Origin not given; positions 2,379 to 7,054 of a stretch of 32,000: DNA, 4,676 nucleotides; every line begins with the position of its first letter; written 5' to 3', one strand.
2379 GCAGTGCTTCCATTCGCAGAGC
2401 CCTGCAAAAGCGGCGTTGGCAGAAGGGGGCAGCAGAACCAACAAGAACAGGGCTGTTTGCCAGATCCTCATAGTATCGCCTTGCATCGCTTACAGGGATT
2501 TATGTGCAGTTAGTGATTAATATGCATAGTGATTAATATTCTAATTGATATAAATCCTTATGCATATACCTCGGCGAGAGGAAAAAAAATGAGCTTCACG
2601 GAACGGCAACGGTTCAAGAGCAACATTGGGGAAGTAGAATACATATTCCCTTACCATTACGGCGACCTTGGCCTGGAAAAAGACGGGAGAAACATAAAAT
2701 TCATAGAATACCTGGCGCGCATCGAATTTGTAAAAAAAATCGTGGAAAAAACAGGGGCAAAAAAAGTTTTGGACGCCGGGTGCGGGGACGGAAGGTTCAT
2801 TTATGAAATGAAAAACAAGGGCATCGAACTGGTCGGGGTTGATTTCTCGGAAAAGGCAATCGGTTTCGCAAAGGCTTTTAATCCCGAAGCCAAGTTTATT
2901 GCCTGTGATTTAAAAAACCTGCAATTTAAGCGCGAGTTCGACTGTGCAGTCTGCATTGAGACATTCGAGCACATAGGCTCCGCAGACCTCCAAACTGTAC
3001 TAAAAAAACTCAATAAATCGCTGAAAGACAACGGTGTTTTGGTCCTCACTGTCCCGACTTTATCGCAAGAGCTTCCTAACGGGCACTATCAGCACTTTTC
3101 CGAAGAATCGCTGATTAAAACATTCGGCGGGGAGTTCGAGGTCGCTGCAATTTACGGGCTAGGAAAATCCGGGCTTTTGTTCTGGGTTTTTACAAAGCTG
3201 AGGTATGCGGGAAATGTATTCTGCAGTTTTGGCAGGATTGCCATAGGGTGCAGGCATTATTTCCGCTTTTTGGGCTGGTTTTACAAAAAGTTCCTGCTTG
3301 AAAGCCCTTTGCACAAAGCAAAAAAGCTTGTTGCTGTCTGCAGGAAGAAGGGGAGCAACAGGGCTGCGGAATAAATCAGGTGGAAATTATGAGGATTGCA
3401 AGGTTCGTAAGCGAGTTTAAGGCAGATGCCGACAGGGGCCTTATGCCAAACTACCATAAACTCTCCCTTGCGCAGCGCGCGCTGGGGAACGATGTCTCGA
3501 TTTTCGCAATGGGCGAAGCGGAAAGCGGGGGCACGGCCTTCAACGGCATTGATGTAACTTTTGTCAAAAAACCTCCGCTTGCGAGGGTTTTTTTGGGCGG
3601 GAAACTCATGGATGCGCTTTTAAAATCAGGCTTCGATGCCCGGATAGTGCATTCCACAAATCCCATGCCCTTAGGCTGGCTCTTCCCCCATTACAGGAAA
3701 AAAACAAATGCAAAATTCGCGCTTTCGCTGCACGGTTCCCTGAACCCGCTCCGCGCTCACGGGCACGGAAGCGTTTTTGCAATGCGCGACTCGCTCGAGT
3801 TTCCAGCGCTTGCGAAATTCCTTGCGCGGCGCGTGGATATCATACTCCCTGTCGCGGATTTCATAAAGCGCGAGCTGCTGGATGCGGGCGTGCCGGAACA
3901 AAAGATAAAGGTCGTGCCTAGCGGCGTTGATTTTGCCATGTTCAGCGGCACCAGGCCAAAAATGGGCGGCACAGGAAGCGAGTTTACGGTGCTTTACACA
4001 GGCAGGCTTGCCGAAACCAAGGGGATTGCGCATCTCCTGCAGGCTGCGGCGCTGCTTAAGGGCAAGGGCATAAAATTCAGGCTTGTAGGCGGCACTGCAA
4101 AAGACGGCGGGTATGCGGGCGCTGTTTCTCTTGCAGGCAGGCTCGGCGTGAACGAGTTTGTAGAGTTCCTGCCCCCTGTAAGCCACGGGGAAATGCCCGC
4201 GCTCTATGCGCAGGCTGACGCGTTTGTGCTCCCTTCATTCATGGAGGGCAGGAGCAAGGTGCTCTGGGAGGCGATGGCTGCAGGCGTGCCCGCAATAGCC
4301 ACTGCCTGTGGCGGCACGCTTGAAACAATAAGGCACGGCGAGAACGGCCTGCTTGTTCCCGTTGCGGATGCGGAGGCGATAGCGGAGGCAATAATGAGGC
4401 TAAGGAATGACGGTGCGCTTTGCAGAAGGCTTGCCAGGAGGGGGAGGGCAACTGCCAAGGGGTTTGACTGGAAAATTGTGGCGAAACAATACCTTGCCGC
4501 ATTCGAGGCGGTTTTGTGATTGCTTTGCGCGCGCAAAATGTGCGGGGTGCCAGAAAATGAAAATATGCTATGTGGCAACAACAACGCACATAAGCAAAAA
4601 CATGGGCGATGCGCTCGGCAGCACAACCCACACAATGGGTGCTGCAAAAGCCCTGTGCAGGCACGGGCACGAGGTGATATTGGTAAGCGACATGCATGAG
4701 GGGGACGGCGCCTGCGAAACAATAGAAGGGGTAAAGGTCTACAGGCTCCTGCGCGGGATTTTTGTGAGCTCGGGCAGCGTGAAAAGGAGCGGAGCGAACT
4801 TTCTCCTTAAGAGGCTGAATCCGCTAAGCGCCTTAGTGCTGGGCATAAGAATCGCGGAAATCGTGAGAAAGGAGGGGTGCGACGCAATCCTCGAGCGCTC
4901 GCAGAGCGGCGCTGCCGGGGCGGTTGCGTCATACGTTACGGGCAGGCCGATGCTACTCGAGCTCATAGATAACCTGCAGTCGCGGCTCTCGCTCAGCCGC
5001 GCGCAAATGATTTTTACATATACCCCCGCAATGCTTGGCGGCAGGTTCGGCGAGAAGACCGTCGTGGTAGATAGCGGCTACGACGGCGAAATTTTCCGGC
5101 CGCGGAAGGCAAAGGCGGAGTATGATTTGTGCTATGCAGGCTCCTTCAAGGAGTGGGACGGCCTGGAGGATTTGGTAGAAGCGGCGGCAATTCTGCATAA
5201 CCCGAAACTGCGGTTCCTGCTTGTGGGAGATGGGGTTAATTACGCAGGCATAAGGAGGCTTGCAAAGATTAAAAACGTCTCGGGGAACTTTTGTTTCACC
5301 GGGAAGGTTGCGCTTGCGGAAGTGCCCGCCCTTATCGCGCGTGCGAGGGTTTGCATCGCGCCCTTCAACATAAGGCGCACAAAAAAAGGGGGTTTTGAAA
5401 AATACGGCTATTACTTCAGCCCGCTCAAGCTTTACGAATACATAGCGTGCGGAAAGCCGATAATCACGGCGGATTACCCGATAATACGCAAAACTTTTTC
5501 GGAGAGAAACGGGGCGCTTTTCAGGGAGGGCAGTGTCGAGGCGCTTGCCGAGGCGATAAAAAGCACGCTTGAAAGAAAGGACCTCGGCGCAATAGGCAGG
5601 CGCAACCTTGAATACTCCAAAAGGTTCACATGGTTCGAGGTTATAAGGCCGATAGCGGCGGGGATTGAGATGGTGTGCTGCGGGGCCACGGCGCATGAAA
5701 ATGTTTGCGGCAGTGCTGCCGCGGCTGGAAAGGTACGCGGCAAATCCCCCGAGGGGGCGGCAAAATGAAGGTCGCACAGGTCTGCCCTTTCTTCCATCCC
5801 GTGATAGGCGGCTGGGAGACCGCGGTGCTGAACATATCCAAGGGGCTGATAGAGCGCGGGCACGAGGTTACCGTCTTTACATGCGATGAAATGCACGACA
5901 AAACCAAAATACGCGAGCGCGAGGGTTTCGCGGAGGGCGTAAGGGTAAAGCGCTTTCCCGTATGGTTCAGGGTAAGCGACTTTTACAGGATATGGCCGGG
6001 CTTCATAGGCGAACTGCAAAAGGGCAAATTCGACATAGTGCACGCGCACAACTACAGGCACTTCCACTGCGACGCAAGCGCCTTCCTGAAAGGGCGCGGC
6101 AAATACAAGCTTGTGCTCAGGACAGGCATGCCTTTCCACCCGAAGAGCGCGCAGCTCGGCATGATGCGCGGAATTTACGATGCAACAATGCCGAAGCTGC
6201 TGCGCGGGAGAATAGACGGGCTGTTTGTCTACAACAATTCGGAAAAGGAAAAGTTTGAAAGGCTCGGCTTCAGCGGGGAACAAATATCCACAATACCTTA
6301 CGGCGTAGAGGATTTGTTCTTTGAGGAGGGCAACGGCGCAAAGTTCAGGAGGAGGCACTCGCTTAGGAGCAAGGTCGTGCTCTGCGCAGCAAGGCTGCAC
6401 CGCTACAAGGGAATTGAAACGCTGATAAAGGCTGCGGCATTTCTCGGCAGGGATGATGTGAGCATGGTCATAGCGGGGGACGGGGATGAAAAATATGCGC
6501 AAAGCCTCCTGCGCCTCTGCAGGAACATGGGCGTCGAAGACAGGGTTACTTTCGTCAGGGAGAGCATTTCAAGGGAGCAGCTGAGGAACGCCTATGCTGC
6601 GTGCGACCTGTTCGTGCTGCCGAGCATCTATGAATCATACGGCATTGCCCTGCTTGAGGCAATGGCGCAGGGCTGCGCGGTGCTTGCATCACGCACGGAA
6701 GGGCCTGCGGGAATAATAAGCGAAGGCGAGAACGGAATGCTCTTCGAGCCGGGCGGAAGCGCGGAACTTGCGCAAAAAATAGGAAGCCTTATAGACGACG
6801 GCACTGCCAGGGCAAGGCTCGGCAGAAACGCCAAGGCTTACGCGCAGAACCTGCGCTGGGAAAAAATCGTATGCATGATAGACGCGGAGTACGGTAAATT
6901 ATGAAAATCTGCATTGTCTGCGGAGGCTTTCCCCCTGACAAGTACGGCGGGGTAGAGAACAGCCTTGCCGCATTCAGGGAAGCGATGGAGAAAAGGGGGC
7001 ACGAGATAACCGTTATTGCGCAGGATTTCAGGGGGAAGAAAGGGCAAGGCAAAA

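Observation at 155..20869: Methylation-dominated glycan island lacking visible priming, flipping or transfer steps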

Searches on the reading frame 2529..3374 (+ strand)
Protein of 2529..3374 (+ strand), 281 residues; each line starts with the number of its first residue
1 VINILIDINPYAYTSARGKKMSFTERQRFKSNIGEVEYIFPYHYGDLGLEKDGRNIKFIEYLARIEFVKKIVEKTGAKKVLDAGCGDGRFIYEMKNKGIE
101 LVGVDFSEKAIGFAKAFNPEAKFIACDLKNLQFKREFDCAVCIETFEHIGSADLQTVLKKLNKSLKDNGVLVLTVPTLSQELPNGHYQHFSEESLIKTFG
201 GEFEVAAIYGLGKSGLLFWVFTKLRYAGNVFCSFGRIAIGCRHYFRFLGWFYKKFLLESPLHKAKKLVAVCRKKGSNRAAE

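Call 4: search_protein_families(library=pfam, proteins=[window:2529-3374:+], max_evalue=0.01)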
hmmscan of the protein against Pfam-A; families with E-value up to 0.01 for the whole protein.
window:2529-3374:+ (281 aa): 15 families
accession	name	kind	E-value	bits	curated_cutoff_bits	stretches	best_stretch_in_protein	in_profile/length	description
PF13649.12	Methyltransf_25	-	2.3e-18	67.1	27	1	80-169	1-97/97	Methyltransferase domain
PF08241.18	Methyltransf_11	-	7.6e-18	65.4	21.2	1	81-173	1-95/95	Methyltransferase domain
PF13489.12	Methyltransf_23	-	1.1e-17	64.8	27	1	74-193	20-148/164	Methyltransferase domain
PF13847.12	Methyltransf_31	-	2.5e-17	63.3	27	1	76-194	3-126/145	Methyltransferase domain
PF08242.18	Methyltransf_12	-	2.4e-15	57.5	30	1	81-171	1-98/98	Methyltransferase domain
PF02353.26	CMAS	-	1e-09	38.6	27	1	74-175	61-166/273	Mycolic acid cyclopropane synthetase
PF07021.18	MetW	-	3e-05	24.2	21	1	68-149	7-88/193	Methionine biosynthesis protein MetW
PF03848.20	TehB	-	0.0002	21.3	20.4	1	68-171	22-130/193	Tellurite resistance protein TehB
PF08003.17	Methyltransf_9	-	0.00082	18.9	23.8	1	69-174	108-218/315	Protein of unknown function (DUF1698)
PF01739.24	CheR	-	0.00087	19.2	27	1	115-173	114-173/195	CheR methyltransferase, SAM binding domain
PF05724.17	TPMT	-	0.0014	18.8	26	1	67-113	29-74/218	Thiopurine S-methyltransferase (TPMT)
PF05175.20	MTS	-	0.0015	18.7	23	1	73-173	28-138/170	Methyltransferase small domain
PF03291.22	mRNA_G-N7_MeTrfase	-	0.0015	18.1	26.6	1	65-145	50-129/315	mRNA (guanine-N(7))-methyltransferase domain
PF05401.17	NodS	-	0.0038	17.5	24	1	74-175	41-146/201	Nodulation protein S (NodS)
PF05148.21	Methyltransf_8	-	0.0074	16.6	27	0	66-172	62-155/219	Hypothetical methyltransferase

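Call 76: search_protein_families(library=ncbifam, proteins=[window:2529-3374:+], max_evalue=1e-8)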
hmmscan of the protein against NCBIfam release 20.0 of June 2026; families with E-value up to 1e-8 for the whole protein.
window:2529-3374:+ (281 aa): 7 families
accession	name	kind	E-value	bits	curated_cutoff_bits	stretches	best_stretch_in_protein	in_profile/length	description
TIGR01983.1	UbiG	equivalog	2.5e-14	53.1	102.95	1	63-174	28-152/228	bifunctional 2-polyprenyl-6-hydroxyphenol methylase/3-demethylubiquinol 3-O-methyltransferase UbiG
TIGR02072.1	BioC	equivalog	3.3e-12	46.7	184.95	1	67-175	23-134/244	malonyl-ACP O-methyltransferase BioC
NF045667.1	MTase_DVU1556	equivalog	8.6e-12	44.9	155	1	75-174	21-120/213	DVU_1556 family methyltransferase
TIGR02021.1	BchM-ChlM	equivalog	2.2e-11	43.6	158.9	1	75-170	53-152/218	magnesium protoporphyrin IX methyltransferase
NF008686.0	PRK11705.1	equivalog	3.7e-11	42.7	400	1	69-174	160-266/383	cyclopropane fatty acyl phospholipid synthase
NF043040.1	corrin_prot_MT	hypoth_equivalog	1.3e-10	41.1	180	1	69-174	32-148/216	corrinoid protein-associated methyltransferase CpaM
TIGR04345.1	ovoA_Cterm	equivalog_domain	4.3e-10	39.5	170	0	65-118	30-83/242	putative 4-mercaptohistidine N1-methyltransferase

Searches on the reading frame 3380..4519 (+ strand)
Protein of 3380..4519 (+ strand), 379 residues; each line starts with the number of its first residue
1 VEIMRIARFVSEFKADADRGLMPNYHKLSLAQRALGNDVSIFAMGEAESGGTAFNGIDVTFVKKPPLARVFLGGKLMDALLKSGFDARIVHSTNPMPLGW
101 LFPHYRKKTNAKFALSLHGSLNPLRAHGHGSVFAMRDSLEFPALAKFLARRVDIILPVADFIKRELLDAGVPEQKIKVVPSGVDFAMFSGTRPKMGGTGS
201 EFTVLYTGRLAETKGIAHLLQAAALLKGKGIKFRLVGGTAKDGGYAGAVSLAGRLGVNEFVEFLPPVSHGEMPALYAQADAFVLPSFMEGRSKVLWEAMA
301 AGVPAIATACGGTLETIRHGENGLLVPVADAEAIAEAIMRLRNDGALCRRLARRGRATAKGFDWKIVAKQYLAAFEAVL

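Call 4: search_protein_families(library=pfam, proteins=[window:3380-4519:+], max_evalue=0.01)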
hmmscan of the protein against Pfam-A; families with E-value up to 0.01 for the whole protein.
window:3380-4519:+ (379 aa): 6 families
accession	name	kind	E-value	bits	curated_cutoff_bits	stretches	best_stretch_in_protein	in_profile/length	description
PF00534.26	Glycos_transf_1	-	3.7e-36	124.7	26.4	1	200-357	14-171/172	Glycosyl transferases group 1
PF13692.12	Glyco_trans_1_4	-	2.5e-33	115.8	27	1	202-344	2-142/142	Glycosyl transferases group 1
PF13439.12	Glyco_transf_4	-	1.5e-16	61.3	28.5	1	27-184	10-167/170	Glycosyltransferase Family 4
PF13579.12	Glyco_trans_4_4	-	2.9e-10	41.2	29.7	1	28-182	10-158/158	Glycosyl transferase 4-like domain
PF20706.3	GT4-conflict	-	3.6e-09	36.5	26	1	148-347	143-360/385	Family 4 Glycosyltransferase in conflict systems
PF13524.12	Glyco_trans_1_2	-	2.6e-07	31.2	25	1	219-372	5-143/144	Glycosyl transferase-like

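Call 74: search_protein_families(library=padloc, proteins=[window:3380-4519:+], max_evalue=0.00001)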
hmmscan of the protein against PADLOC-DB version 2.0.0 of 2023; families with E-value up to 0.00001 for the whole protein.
window:3380-4519:+ (379 aa): 0 families

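Call 76: search_protein_families(library=ncbifam, proteins=[window:3380-4519:+], max_evalue=1e-8)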
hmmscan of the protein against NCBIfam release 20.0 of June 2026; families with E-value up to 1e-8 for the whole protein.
window:3380-4519:+ (379 aa): 27 families (the best 25 are shown)
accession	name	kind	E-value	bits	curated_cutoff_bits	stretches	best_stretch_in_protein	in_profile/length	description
NF041876.1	EPS_EpsE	equivalog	1.5e-35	123.2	400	1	162-365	176-383/389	exopolysaccharide biosynthesis GT4 family glycosyltransferase EpsE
TIGR03088.1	stp2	hypoth_equivalog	3.3e-30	105.4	409.05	1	168-379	154-374/374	TIGR03088 family PEP-CTERM/XrtA system glycosyltransferase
TIGR03449.1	mycothiol_MshA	equivalog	1.4e-28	100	462.5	1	172-377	186-402/406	D-inositol-3-phosphate glycosyltransferase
NF041010.1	glycosy_Agl16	equivalog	2.7e-25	89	575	1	142-377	124-350/352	glycosylation protein Agl16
TIGR02149.1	glgA_Coryne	subfamily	1.7e-22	80.1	302.4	1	151-378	144-390/391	glycogen synthase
TIGR04005.1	wcaL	equivalog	3.3e-22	78.9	537.6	1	146-367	169-395/406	colanic acid biosynthesis glycosyltransferase WcaL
NF038229.1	Glyco4_Geo_Pelo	equivalog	3.1e-21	75.8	400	1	173-378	132-336/338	GPMC system family 4 glycosyltransferase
TIGR04063.1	stp3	hypoth_equivalog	9.4e-20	70.8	442.05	1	143-378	149-395/397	TIGR04063 family PEP-CTERM/XrtA system glycosyltransferase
TIGR04047.1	MSMEG_0565_glyc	hypoth_equivalog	1.1e-19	70.8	259.85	1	174-376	159-372/373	MSMEG_0565 family glycosyltransferase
TIGR03999.1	thiol_BshA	equivalog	2.1e-19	69.7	273.7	1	140-378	133-373/375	N-acetyl-alpha-D-glucosaminyl L-malate synthase BshA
NF053787.1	GlcN_PG_synth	equivalog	4.3e-16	58.7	480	1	145-378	137-359/361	N-acetylglucosaminyl phosphatidylglycerol synthase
NF050056.1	ProtGlycPglH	equivalog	9.1e-16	57.9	600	1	200-375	178-350/354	GalNAc-alpha-(1->4)-GalNAc-alpha-(1->3)-diNAcBac-PP-undecaprenol alpha-1,4-N-acetyl-D-galactosaminyltransferase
NF047684.1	TeichurnBiosyTuaC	equivalog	3.3e-15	55.9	550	1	76-349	98-359/391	teichuronic acid biosynthesis protein TuaC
NF050063.1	ProtGlycPglJ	equivalog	1.2e-14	54.3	500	1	143-372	136-360/363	N-acetylgalactosamine-N,N'-diacetylbacillosaminyl-diphospho-undecaprenol 4-alpha-N-acetylgalactosaminyltransferase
TIGR04348.1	TIGR04348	equivalog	8e-14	51.4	300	1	198-363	134-296/310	selenoneine biosynthesis selenosugar synthase SenB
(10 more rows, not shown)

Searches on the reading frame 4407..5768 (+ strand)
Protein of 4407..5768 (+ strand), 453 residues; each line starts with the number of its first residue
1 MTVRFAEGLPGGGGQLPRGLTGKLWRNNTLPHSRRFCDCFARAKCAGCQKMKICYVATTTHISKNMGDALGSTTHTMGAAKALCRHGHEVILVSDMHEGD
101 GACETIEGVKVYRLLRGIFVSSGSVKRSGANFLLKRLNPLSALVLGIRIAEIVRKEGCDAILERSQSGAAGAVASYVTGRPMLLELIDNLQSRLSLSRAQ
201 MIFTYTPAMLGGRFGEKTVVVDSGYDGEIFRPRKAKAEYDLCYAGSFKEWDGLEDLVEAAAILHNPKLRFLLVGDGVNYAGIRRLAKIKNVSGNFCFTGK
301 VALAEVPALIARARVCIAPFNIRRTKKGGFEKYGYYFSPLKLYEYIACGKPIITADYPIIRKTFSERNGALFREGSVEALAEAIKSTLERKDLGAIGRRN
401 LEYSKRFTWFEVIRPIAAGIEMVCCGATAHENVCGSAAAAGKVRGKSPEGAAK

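Call 4: search_protein_families(library=pfam, proteins=[window:4407-5768:+], max_evalue=0.01)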
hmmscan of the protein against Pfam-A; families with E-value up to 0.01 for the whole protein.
window:4407-5768:+ (453 aa): 5 families
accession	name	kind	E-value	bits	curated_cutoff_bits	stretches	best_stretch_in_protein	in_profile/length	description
PF13692.12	Glyco_trans_1_4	-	2.3e-21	77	27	1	240-389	3-141/142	Glycosyl transferases group 1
PF00534.26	Glycos_transf_1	-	1.5e-20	73.9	26.4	1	231-392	8-160/172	Glycosyl transferases group 1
PF13524.12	Glyco_trans_1_2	-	5.2e-11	43.1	25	1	256-400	5-128/144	Glycosyl transferase-like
PF13579.12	Glyco_trans_4_4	-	0.0039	18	29.7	1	71-186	2-101/158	Glycosyl transferase 4-like domain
PF13439.12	Glyco_transf_4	-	0.0047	17.4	28.5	1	71-162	3-77/170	Glycosyltransferase Family 4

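Call 76: search_protein_families(library=ncbifam, proteins=[window:4557-5768:+], max_evalue=1e-8)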
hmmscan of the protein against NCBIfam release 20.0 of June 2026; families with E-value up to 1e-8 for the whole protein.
window:4557-5768:+ (403 aa): 2 families
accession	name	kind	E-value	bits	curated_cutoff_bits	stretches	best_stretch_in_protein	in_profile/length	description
TIGR04063.1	stp3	hypoth_equivalog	6.6e-14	51.6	442.05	1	191-343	216-363/397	TIGR04063 family PEP-CTERM/XrtA system glycosyltransferase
TIGR04047.1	MSMEG_0565_glyc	hypoth_equivalog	6.6e-09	35.3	259.85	0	234-361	248-362/373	MSMEG_0565 family glycosyltransferase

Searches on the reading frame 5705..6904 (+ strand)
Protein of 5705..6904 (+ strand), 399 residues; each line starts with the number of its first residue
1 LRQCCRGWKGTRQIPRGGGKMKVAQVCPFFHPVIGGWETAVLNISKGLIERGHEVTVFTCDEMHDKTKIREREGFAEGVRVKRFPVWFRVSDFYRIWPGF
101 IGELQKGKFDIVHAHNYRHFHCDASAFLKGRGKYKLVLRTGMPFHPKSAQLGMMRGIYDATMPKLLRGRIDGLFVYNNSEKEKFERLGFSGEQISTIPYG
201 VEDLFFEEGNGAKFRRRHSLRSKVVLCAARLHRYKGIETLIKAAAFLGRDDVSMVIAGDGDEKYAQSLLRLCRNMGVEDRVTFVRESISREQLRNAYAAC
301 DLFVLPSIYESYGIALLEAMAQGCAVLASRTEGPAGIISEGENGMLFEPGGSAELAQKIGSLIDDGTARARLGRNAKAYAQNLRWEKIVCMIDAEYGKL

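Call 4: search_protein_families(library=pfam, proteins=[window:5705-6904:+], max_evalue=0.01)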
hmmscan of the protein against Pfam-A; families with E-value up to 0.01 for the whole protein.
window:5705-6904:+ (399 aa): 6 families
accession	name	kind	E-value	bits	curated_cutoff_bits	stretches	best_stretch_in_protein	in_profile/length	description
PF00534.26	Glycos_transf_1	-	6.8e-39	133.6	26.4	1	218-377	11-170/172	Glycosyl transferases group 1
PF13692.12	Glyco_trans_1_4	-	1.1e-32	113.7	27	1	223-365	2-142/142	Glycosyl transferases group 1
PF13439.12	Glyco_transf_4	-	1.8e-17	64.3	28.5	1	34-202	1-167/170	Glycosyltransferase Family 4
PF13579.12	Glyco_trans_4_4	-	1.4e-13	51.9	29.7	1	35-200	1-158/158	Glycosyl transferase 4-like domain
PF20706.3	GT4-conflict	-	2.1e-09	37.3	26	1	215-341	190-323/385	Family 4 Glycosyltransferase in conflict systems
PF13524.12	Glyco_trans_1_2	-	3e-07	30.9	25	1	281-378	28-127/144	Glycosyl transferase-like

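Call 74: search_protein_families(library=padloc, proteins=[window:5765-6904:+], max_evalue=0.00001)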
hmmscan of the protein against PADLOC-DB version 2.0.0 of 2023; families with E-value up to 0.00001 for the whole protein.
window:5765-6904:+ (379 aa): 0 families

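Call 76: search_protein_families(library=ncbifam, proteins=[window:5765-6904:+], max_evalue=1e-8)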
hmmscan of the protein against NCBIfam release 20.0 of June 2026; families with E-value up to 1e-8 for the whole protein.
window:5765-6904:+ (379 aa): 32 families (the best 25 are shown)
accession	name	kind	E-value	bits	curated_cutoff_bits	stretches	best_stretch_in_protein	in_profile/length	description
NF041010.1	glycosy_Agl16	equivalog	1.4e-33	116.2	575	1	1-378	1-350/352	glycosylation protein Agl16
TIGR03449.1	mycothiol_MshA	equivalog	6.6e-31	107.6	462.5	1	165-377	181-401/406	D-inositol-3-phosphate glycosyltransferase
NF041876.1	EPS_EpsE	equivalog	2.5e-28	99.4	400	1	173-359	187-375/389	exopolysaccharide biosynthesis GT4 family glycosyltransferase EpsE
TIGR03999.1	thiol_BshA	equivalog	7.4e-27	94.2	273.7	1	1-378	1-372/375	N-acetyl-alpha-D-glucosaminyl L-malate synthase BshA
NF038295.1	EPS_HpsP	equivalog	4e-25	88.6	550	1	2-372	1-380/388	hormogonium polysaccharide biosynthesis glycosyltransferase HpsP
TIGR02149.1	glgA_Coryne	subfamily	8.6e-23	81.1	302.4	1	172-368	169-379/391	glycogen synthase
NF038229.1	Glyco4_Geo_Pelo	equivalog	4.3e-22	78.6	400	1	171-361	132-317/338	GPMC system family 4 glycosyltransferase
TIGR03088.1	stp2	hypoth_equivalog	9.7e-21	74.2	409.05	1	167-362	155-355/374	TIGR03088 family PEP-CTERM/XrtA system glycosyltransferase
TIGR04063.1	stp3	hypoth_equivalog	6.3e-20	71.4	442.05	1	158-376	166-392/397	TIGR04063 family PEP-CTERM/XrtA system glycosyltransferase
NF046085.1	XrtY_assoc_Gly1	equivalog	1.8e-18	66.6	400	1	1-358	1-362/387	XrtY-associated glycosyltransferase XYAG1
TIGR02095.1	glgA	subfamily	1.1e-17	63.9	328.45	1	202-366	294-464/477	glycogen/starch synthase, ADP-glucose type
TIGR04047.1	MSMEG_0565_glyc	hypoth_equivalog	2.4e-17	63.1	259.85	1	175-367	162-362/373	MSMEG_0565 family glycosyltransferase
TIGR04157.1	glyco_rSAM_CFB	subfamily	3e-15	56.1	400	1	172-325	193-346/406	TIGR04157 family glycosyltransferase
NF007396.0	PRK09922.1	equivalog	1.7e-14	53.5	385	1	212-347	194-328/361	lipopolysaccharide 1,6-galactosyltransferase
NF047684.1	TeichurnBiosyTuaC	equivalog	1e-13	51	550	1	169-350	182-359/391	teichuronic acid biosynthesis protein TuaC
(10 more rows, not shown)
